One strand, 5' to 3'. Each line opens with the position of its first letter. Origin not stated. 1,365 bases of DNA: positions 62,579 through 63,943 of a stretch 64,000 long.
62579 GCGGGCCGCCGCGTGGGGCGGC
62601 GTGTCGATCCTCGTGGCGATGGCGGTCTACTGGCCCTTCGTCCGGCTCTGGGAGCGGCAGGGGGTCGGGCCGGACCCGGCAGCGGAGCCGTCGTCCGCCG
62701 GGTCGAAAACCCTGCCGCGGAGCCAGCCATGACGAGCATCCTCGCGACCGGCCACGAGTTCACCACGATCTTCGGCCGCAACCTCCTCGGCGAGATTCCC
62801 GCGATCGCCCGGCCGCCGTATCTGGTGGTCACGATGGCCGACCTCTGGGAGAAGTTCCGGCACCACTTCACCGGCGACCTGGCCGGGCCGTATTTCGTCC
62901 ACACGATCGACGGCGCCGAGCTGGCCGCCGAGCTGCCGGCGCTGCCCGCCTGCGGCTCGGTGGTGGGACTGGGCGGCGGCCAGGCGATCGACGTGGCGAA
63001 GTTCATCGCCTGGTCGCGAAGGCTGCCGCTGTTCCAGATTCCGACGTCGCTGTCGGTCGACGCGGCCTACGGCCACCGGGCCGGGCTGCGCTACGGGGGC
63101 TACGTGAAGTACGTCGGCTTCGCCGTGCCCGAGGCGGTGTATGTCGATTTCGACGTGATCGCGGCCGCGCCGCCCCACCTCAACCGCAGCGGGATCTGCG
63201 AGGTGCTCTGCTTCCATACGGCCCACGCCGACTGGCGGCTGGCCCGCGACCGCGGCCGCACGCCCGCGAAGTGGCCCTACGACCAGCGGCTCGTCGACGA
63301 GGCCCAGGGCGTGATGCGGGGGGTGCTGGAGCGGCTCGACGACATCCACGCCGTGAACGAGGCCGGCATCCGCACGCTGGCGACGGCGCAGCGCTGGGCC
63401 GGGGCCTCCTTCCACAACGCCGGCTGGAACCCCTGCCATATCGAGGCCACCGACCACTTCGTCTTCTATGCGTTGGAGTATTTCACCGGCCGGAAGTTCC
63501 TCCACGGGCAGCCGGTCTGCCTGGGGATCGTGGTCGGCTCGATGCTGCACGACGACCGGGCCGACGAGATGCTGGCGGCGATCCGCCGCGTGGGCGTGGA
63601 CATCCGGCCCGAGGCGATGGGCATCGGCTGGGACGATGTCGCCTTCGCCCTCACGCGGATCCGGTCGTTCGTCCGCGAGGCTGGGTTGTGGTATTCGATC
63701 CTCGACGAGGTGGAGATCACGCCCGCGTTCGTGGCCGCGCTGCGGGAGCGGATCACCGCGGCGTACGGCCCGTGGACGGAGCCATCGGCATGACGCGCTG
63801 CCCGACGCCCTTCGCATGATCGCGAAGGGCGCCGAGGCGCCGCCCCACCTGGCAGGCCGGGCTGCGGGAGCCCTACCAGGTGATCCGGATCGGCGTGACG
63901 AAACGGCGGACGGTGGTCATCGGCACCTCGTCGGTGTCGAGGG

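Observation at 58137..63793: Translationally coupled operon: secreted C45 Ntn-peptidase > cytoplasmic GH84-GNAT fusion > orphan PTS EIIC > G1P-dehydrogenase-like enzyme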

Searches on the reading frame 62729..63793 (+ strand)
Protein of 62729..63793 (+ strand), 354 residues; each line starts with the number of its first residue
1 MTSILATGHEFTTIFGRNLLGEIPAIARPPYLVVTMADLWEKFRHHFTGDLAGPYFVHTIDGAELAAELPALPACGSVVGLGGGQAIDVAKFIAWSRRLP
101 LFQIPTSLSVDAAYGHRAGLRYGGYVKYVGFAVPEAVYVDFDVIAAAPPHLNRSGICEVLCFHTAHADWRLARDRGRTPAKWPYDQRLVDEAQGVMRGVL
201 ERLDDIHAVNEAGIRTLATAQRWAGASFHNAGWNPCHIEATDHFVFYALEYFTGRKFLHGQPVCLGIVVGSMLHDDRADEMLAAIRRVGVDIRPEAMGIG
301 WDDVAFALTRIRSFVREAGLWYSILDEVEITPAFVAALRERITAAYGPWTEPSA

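Call 8: search_protein_families(library=pfam, proteins=[window:62729-63793:+], max_evalue=0.01)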
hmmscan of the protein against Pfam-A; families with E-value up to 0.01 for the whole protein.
window:62729-63793:+ (354 aa): 3 families
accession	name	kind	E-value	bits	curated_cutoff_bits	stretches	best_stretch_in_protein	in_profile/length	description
PF13685.12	Fe-ADH_2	-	4.7e-15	56.3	28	1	62-148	60-149/149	Iron-containing alcohol dehydrogenase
PF01761.26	DHQ_synthase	-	3.4e-07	30.4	24.2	1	78-149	34-110/115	3-dehydroquinate synthase N-terminal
PF00465.25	Fe-ADH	-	5e-06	26.7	31.3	1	74-121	80-144/168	Iron-containing alcohol dehydrogenase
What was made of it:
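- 62729..63793 (+): g4: cytoplasmic metal-dependent polyol dehydrogenase of the Fe-ADH_2 / G1PDH-like family (354 aa). It is a lineage-specific addition. PF13685, 5e-15 (call 8).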

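Call 9: search_protein_families(library=ncbifam, proteins=[window:62729-63793:+], max_evalue=0.01)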
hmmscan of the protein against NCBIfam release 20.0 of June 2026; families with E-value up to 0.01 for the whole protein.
window:62729-63793:+ (354 aa): 9 families
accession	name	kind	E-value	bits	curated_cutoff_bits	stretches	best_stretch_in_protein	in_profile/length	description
NF002022.0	PRK00843.1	equivalog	1.7e-28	99.6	413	1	76-333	89-338/350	NAD(P)-dependent glycerol-1-phosphate dehydrogenase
NF006941.0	PRK09423.1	subfamily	1.7e-12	46.9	336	1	74-161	84-174/367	glycerol dehydrogenase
TIGR01357.1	aroB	equivalog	3.9e-11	42.8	305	1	77-160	85-173/344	3-dehydroquinate synthase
NF047954.1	PrpdilGlycDhGldA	equivalog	1.2e-09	37.8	700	1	74-281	84-293/365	bifunctional L-1,2-propanediol dehydrogenase/glycerol dehydrogenase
NF053832.1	GlycoaldRedHalo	equivalog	1.8e-08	33.9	550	1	77-161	87-174/363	glycolaldehyde reductase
NF010627.0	PRK14021.1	equivalog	2.6e-06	26.1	565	1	77-159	272-359/542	bifunctional shikimate kinase/3-dehydroquinate synthase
NF004852.0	PRK06203.1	equivalog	1.9e-05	23.7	333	1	78-159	125-211/407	3-dehydroquinate synthase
NF007880.0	PRK10586.1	equivalog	2.4e-05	23.5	429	1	77-275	89-290/362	oxidoreductase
TIGR04425.1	P_lya_rel_AroB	hypoth_equivalog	0.00031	19.9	400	1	78-167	86-180/348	AroB-related putative sugar phosphate phospholyase (cyclizing)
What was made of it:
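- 62729..63793 (+): NF002022, 99.6 bits against a cut-off of 413 (call 9).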

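Call 11: search_solved_structures(query=window:62729-63793:+, max_evalue=0.001, show_alignments=1)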
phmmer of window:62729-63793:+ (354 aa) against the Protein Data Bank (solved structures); distinct sequences matched with E-value up to 0.001: 18.
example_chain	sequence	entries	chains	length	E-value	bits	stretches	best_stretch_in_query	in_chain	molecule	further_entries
3ce9_A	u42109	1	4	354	4.5e-18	68.6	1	57-284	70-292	Glycerol dehydrogenase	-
5fb3_A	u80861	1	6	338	8.8e-15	57.7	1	12-276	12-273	Glycerol-1-phosphate dehydrogenase [NAD(P)+]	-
9h4x_A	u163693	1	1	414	1.3e-12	50.6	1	78-225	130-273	Glycerol-1-phosphate dehydrogenase [NAD(P)+]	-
4mca_A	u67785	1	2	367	9.9e-12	47.7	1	65-309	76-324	Glycerol dehydrogenase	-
4rgq_A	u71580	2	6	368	1.3e-11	47.3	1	65-288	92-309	Glycerol-1-phosphate dehydrogenase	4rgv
4rfl_A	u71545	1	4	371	1.4e-11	47.2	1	65-288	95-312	Glycerol-1-phosphate dehydrogenase [NAD(P)+]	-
5xn8_A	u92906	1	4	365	1.4e-09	40.7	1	74-307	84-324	Glycerol Dehydrogenase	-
1kq3_A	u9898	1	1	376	2.7e-09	39.7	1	77-285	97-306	glycerol dehydrogenase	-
13go_A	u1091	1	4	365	2.2e-08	36.7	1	77-161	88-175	Glycerol dehydrogenase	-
1ta9_A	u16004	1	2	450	2.7e-08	36.4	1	77-161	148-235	glycerol dehydrogenase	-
5zxl_A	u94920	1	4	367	1.9e-07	33.6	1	73-281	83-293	Glycerol dehydrogenase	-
8goa_A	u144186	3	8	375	2.1e-07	33.5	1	73-281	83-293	Glycerol dehydrogenase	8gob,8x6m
3uhj_A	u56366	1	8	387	3.6e-07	32.7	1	77-322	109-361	Probable glycerol dehydrogenase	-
8k1g_A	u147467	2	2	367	6.1e-07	31.9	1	73-292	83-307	Glycerol dehydrogenase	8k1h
6csj_A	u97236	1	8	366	1e-06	31.2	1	73-277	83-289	Glycerol dehydrogenase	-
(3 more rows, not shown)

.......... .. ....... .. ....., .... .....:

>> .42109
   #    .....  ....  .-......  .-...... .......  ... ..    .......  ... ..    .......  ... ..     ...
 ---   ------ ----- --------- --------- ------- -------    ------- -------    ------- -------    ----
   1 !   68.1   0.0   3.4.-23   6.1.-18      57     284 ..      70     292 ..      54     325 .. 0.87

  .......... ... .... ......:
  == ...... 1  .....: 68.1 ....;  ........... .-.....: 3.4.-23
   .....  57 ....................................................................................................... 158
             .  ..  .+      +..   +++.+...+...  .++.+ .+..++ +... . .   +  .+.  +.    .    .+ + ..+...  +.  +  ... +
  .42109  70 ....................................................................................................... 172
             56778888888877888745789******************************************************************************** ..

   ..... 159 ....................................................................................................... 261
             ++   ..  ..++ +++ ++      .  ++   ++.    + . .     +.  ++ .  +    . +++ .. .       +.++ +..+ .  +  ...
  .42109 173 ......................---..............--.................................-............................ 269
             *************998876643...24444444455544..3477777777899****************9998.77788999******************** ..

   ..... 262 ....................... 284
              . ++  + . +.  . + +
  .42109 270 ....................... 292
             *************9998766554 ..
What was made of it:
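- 62729..63793 (+): The best PDB matches are annotated glycerol dehydrogenase and G1P dehydrogenases (call 11).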

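Call 75: find_homologous_proteins(query=window:62729-63793:+, max_evalue=1e-10)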
Query window:62729-63793:+ (354 aa): 1830 proteins with E <= 1e-10 among 8000 candidates; the best 120 are listed.
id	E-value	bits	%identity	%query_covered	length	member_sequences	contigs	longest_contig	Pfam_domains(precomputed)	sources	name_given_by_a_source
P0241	4.3e-229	778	95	100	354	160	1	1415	PF13685.13,PF00465.26,PF01761.27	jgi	-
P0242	1.4e-202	691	85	99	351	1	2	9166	PF13685.13,PF00465.26,PF01761.27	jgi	jgi:glycerol-1-phosphate dehydrogenase [NAD(P)+]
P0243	8.4e-202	688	85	99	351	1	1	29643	PF13685.13,PF00465.26,PF01761.27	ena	-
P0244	8.8e-200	681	84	99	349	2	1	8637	PF13685.13,PF00465.26,PF01761.27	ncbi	ncbi:MAG: iron-containing alcohol dehydrogenase [Planctomycetaceae bacterium]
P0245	8.7e-199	678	85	99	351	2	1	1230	PF13685.13,PF00465.26,PF01761.27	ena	-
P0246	7.8e-198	675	84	98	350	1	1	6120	PF13685.13,PF00465.26,PF01761.27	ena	-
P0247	9.0e-198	675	84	99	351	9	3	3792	PF13685.13,PF00465.26,PF01761.27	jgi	jgi:glycerol-1-phosphate dehydrogenase [NAD(P)+]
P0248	1.3e-197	674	84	99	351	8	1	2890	PF13685.13,PF00465.26,PF01761.27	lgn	-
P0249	1.9e-197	674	83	99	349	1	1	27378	PF13685.13,PF00465.26,PF01761.27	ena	-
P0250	5.9e-195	665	83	99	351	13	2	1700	PF13685.13,PF00465.26,PF01761.27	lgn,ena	-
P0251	4.6e-192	656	81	99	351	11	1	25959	PF13685.13,PF00465.26,PF01761.27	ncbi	ncbi:MAG: iron-containing alcohol dehydrogenase [Planctomycetota bacterium]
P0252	7.5e-190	649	81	99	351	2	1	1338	PF13685.13,PF00465.26,PF01761.27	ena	-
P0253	6.0e-182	623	74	100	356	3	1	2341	PF13685.13,PF00465.26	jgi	jgi:glycerol dehydrogenase-like iron-containing ADH family enzyme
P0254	7.1e-182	622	76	98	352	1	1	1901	PF13685.13,PF00465.26,PF01761.27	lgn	-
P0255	1.7e-181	621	75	99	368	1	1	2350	PF13685.13,PF01761.27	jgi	jgi:glycerol dehydrogenase-like iron-containing ADH family enzyme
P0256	3.3e-181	620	84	90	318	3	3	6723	PF13685.13,PF00465.26,PF01761.27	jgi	jgi:glycerol-1-phosphate dehydrogenase [NAD(P)+]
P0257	3.1e-180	617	77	99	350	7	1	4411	PF13685.13,PF00465.26,PF01761.27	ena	-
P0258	1.1e-179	615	74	99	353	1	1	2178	PF13685.13,PF00465.26,PF01761.27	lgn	-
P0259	1.1e-175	602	75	99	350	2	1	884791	PF13685.13,PF01761.27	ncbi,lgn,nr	ncbi:MAG: iron-containing alcohol dehydrogenase [Verrucomicrobia bacterium]|nr:iron-containing alcoh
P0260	1.3e-175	602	75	99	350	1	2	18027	PF13685.13,PF00465.26,PF01761.27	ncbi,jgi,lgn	jgi:glycerol dehydrogenase-like iron-containing ADH family enzyme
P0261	4.8e-174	597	72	99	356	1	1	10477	PF13685.13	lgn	-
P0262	6.1e-172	590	71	99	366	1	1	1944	PF13685.13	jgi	jgi:glycerol dehydrogenase-like iron-containing ADH family enzyme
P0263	1.3e-169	582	70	98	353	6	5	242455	PF13685.13,PF00465.26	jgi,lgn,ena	-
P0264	1.3e-169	582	73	98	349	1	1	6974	PF13685.13,PF00465.26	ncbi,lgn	ncbi:MAG: iron-containing alcohol dehydrogenase [Limisphaerales bacterium]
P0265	2.2e-169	581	70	97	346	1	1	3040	PF13685.13,PF00465.26,PF01761.27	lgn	-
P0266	7.9e-169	579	70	99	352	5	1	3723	PF13685.13,PF00465.26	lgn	-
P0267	2.1e-168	578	69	99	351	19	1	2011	PF13685.13,PF00465.26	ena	-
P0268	1.3e-167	575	73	98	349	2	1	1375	PF13685.13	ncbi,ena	-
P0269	1.4e-167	575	73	98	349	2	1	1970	PF13685.13,PF00465.26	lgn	-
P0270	1.5e-166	572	72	98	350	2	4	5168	PF13685.13,PF00465.26,PF01761.27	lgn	-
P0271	2.6e-166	571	69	98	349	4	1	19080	PF13685.13,PF00465.26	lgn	-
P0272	3.6e-166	571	70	100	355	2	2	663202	PF13685.13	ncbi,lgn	-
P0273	3.9e-166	571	72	97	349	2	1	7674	PF13685.13,PF00465.26,PF01761.27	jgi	jgi:glycerol-1-phosphate dehydrogenase [NAD(P)+]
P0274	1.3e-165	569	70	95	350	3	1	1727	PF13685.13,PF00465.26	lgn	-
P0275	2.0e-165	568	69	97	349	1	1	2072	PF13685.13,PF00465.26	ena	-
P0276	9.1e-165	566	71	99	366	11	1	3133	PF13685.13,PF00465.26,PF01761.27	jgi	-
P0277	1.5e-164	565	70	97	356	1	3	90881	PF13685.13,PF00465.26,PF01761.27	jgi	jgi:glycerol-1-phosphate dehydrogenase [NAD(P)+]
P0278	1.6e-164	565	70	99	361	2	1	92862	PF13685.13,PF01761.27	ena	-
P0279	3.2e-164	564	69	98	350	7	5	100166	PF13685.13,PF00465.26,PF01761.27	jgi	jgi:glycerol dehydrogenase-like iron-containing ADH family enzyme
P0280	5.0e-164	564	70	97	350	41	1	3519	PF13685.13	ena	-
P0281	1.4e-163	562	66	99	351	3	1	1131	PF13685.13,PF00465.26,PF01761.27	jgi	jgi:glycerol-1-phosphate dehydrogenase [NAD(P)+]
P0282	4.1e-163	561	68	99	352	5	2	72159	PF13685.13,PF00465.26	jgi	jgi:glycerol dehydrogenase-like iron-containing ADH family enzyme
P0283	6.7e-163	560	68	97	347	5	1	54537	PF13685.13,PF00465.26,PF01761.27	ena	-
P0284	1.3e-161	556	67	98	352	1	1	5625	PF13685.13,PF00465.26,PF01761.27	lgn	-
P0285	3.9e-161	554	68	99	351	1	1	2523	PF13685.13,PF00465.26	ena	-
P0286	5.6e-161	554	68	99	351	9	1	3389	PF13685.13,PF00465.26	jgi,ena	-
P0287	5.7e-161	554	69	95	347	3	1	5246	PF13685.13,PF00465.26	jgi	jgi:glycerol dehydrogenase-like iron-containing ADH family enzyme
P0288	9.7e-161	553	68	99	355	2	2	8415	PF13685.13,PF00465.26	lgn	-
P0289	1.2e-160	553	67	98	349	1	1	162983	PF13685.13,PF00465.26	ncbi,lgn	ncbi:MAG: iron-containing alcohol dehydrogenase [Aggregatilineales bacterium]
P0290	1.3e-160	552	66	98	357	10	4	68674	PF13685.13,PF00465.26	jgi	jgi:glycerol-1-phosphate dehydrogenase [NAD(P)+]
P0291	1.5e-160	552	70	95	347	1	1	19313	PF13685.13,PF00465.26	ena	-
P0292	1.6e-160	552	66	99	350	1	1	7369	PF13685.13,PF00465.26,PF01761.27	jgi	jgi:glycerol-1-phosphate dehydrogenase [NAD(P)+]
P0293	1.9e-160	552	68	95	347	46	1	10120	PF13685.13,PF00465.26,PF01761.27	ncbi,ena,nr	ncbi:MAG: iron-containing alcohol dehydrogenase [Chloroflexi bacterium]|nr:iron-containing alcohol d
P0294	4.8e-160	551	68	95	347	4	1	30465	PF13685.13,PF00465.26,PF01761.27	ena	-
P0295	1.1e-159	549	70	95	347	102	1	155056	PF13685.13,PF00465.26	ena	-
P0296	1.2e-159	549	71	95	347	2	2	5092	PF13685.13,PF00465.26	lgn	-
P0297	1.4e-159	549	70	95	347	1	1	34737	PF13685.13,PF00465.26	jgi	-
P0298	2.4e-159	548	68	97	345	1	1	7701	PF13685.13,PF00465.26,PF01761.27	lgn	-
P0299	5.4e-159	547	69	95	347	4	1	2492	PF13685.13,PF00465.26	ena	-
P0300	6.5e-159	547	70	96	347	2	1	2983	PF13685.13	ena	-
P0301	7.3e-159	547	67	97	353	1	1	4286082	PF13685.13,PF00465.26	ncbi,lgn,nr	ncbi:MAG: iron-containing alcohol dehydrogenase [Trueperaceae bacterium]|nr:MAG: iron-containing alc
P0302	1.6e-158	546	71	95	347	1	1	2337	PF13685.13,PF00465.26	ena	-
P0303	1.9e-158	545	70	96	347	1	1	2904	PF13685.13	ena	-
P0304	2.1e-158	545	67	99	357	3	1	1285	PF13685.13,PF00465.26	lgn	-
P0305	2.6e-158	545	66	98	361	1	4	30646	PF13685.13,PF00465.26,PF01761.27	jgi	jgi:glycerol dehydrogenase-like iron-containing ADH family enzyme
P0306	3.9e-158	544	70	95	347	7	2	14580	PF13685.13,PF00465.26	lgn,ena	-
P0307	6.9e-158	544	69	96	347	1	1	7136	PF13685.13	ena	-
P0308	1.3e-157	543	68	95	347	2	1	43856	PF13685.13,PF00465.26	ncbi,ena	-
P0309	1.9e-157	542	69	95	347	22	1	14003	PF13685.13,PF00465.26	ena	-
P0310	3.6e-157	541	68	95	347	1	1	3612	PF13685.13,PF00465.26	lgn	-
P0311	7.3e-157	540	67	97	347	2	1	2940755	PF13685.13,PF00465.26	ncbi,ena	-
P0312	9.3e-157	540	68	95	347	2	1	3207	PF13685.13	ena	-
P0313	1.0e-156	540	69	95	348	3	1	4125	PF13685.13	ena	-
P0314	1.1e-156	540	68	95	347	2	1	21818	PF13685.13,PF01761.27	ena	-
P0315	1.2e-156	539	69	95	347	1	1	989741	PF13685.13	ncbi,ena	-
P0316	1.2e-156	539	69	97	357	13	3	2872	PF13685.13,PF01761.27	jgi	jgi:glycerol-1-phosphate dehydrogenase [NAD(P)+]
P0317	1.4e-156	539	66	99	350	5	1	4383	PF13685.13,PF01761.27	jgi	jgi:glycerol-1-phosphate dehydrogenase [NAD(P)+]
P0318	2.3e-156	539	68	95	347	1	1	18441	PF13685.13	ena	-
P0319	2.8e-156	538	68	96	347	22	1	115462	PF13685.13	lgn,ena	-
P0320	4.0e-156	538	69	95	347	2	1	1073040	PF13685.13,PF00465.26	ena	-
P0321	6.7e-156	537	68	96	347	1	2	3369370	PF13685.13,PF00465.26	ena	-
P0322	9.4e-156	536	68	95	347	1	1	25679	PF13685.13,PF00465.26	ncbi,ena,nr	ncbi:MAG: iron-containing alcohol dehydrogenase [Chloroflexi bacterium]|nr:iron-containing alcohol d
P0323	9.4e-156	536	68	95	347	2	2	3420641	PF13685.13,PF00465.26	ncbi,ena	-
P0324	9.6e-156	536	68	95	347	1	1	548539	PF13685.13,PF00465.26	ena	-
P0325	1.4e-155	536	65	98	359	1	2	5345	PF13685.13,PF00465.26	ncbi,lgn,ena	-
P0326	1.6e-155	536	68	95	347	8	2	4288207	PF13685.13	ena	-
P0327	4.4e-155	534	67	95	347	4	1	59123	PF13685.13,PF00465.26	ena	-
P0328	5.4e-155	534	65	98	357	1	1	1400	PF13685.13,PF00465.26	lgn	-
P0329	5.7e-155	534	67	95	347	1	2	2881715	PF13685.13,PF00465.26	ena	-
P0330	6.7e-155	534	68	95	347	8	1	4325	PF13685.13,PF00465.26,PF01761.27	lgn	-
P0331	8.1e-155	533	66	97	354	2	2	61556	PF13685.13,PF00465.26,PF01761.27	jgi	jgi:glycerol-1-phosphate dehydrogenase [NAD(P)+]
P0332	8.6e-155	533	68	95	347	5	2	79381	PF13685.13,PF00465.26,PF01761.27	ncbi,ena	-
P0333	1.1e-154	533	67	96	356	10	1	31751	PF13685.13,PF00465.26,PF01761.27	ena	-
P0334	1.2e-154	533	69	96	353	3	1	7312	PF13685.13,PF00465.26,PF01761.27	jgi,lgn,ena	-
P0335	2.1e-154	532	64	98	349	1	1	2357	PF13685.13,PF00465.26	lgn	-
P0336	2.9e-154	532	63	97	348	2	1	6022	PF13685.13,PF00465.26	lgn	-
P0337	6.5e-154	530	68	95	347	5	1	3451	PF13685.13,PF00465.26,PF01761.27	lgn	-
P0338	1.0e-153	530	67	97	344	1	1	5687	PF13685.13,PF00465.26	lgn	-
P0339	1.3e-153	529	65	97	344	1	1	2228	PF13685.13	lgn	-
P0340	2.9e-153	528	67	95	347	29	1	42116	PF13685.13,PF00465.26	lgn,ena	-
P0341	3.3e-153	528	67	95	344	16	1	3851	PF13685.13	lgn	-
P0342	5.6e-153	527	66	95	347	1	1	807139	PF13685.13,PF00465.26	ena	-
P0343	8.5e-153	527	68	96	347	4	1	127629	PF13685.13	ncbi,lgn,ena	-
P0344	1.0e-152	527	67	97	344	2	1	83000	PF13685.13,PF00465.26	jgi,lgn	jgi:glycerol dehydrogenase-like iron-containing ADH family enzyme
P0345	2.2e-152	525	66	95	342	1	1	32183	PF13685.13,PF00465.26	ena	-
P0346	3.2e-152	525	66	95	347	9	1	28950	PF13685.13,PF00465.26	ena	-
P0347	4.9e-152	524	67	95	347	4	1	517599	PF13685.13,PF00465.26,PF01761.27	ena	-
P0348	5.2e-152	524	67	95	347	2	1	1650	PF13685.13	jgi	-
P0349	5.6e-152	524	61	97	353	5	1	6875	PF13685.13,PF00465.26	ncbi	-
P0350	1.0e-151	523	67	95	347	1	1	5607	PF13685.13,PF01761.27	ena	-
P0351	1.3e-151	523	67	95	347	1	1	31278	PF13685.13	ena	-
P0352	1.8e-151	522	67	95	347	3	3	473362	PF13685.13,PF00465.26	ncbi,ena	-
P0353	1.8e-151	522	62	97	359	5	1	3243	PF13685.13,PF00465.26,PF01761.27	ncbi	-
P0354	2.2e-151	522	67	95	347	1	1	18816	PF13685.13,PF00465.26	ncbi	-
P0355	2.6e-151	522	67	95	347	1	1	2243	PF13685.13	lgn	-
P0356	3.3e-151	522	63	98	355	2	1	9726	PF13685.13,PF00465.26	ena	-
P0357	5.3e-151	521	64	96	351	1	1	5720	PF13685.13,PF00465.26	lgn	-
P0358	5.9e-151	521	66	95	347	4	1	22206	PF13685.13,PF00465.26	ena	-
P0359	8.3e-151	520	63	97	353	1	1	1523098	PF13685.13,PF00465.26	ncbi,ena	-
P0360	2.6e-150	519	66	95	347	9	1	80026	PF13685.13,PF00465.26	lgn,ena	-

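Call 76: find_encoding_contigs(protein=P0259, flank=7000, max_places=1)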
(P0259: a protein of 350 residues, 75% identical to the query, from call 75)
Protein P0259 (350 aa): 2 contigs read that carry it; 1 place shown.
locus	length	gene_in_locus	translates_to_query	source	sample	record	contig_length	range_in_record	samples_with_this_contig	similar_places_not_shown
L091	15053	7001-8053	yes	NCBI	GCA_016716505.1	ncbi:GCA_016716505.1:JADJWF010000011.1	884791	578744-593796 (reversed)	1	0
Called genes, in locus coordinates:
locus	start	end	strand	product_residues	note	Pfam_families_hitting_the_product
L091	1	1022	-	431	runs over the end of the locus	PF01408:GFO_IDH_MocA, PF19051:GFO_IDH_MocA_C2, PF22725:GFO_IDH_MocA_C3 (weak)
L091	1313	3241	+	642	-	PF13667:ThiC-associated, PF01964:ThiC_Rad_SAM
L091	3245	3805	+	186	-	PF06414:Zeta_toxin (weak), PF13671:AAA_33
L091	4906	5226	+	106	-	PF01909:NTP_transf_2, PF18765:Polbeta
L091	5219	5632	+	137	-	PF05168:HEPN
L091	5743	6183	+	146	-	PF02574:S-methyl_trans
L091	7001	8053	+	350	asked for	PF13685:Fe-ADH_2, PF01761:DHQ_synthase (weak)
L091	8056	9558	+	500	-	PF13520:AA_permease_2, PF00324:AA_permease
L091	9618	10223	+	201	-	PF00702:Hydrolase, PF12710:HAD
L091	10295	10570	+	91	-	-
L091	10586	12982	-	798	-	PF07626:PSD3, PF16841:CBM60, PF07637:PSD5, PF07631:PSD4, PF07627:PSCyt3, PF07624:PSD2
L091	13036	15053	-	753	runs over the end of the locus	-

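Call 77: find_encoding_contigs(protein=P0301, flank=7000, max_places=1)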
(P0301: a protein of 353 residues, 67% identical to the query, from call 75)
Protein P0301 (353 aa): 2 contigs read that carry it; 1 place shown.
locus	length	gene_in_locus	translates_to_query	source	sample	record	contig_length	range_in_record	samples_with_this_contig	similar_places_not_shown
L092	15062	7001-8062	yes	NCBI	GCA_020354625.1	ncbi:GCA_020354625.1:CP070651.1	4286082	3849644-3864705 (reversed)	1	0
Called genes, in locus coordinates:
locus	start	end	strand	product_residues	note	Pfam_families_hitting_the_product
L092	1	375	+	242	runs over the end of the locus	PF00005:ABC_tran, PF13304:AAA_21 (faint)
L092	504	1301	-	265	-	PF13489:Methyltransf_23, PF00398:RrnaAD (weak), PF02353:CMAS (weak), PF13847:Methyltransf_31, PF08241:Methyltransf_11, PF08242:Methyltransf_12, PF13649:Methyltransf_25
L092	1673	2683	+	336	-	PF01408:GFO_IDH_MocA, PF02894:GFO_IDH_MocA_C, PF22725:GFO_IDH_MocA_C3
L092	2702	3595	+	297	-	PF01261:AP_endonuc_2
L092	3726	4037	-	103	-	-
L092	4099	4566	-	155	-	-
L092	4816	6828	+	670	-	PF02369:Big_1 (weak), PF09134:Invasin_D3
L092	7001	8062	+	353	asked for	PF00465:Fe-ADH (weak), PF13685:Fe-ADH_2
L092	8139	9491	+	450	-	PF01547:SBP_bac_1, PF13416:SBP_bac_8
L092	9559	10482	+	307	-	PF00528:BPD_transp_1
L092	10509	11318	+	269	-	PF00528:BPD_transp_1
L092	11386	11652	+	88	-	-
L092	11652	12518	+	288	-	PF05721:PhyH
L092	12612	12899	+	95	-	PF01455:HupF_HypC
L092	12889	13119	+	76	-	PF01455:HupF_HypC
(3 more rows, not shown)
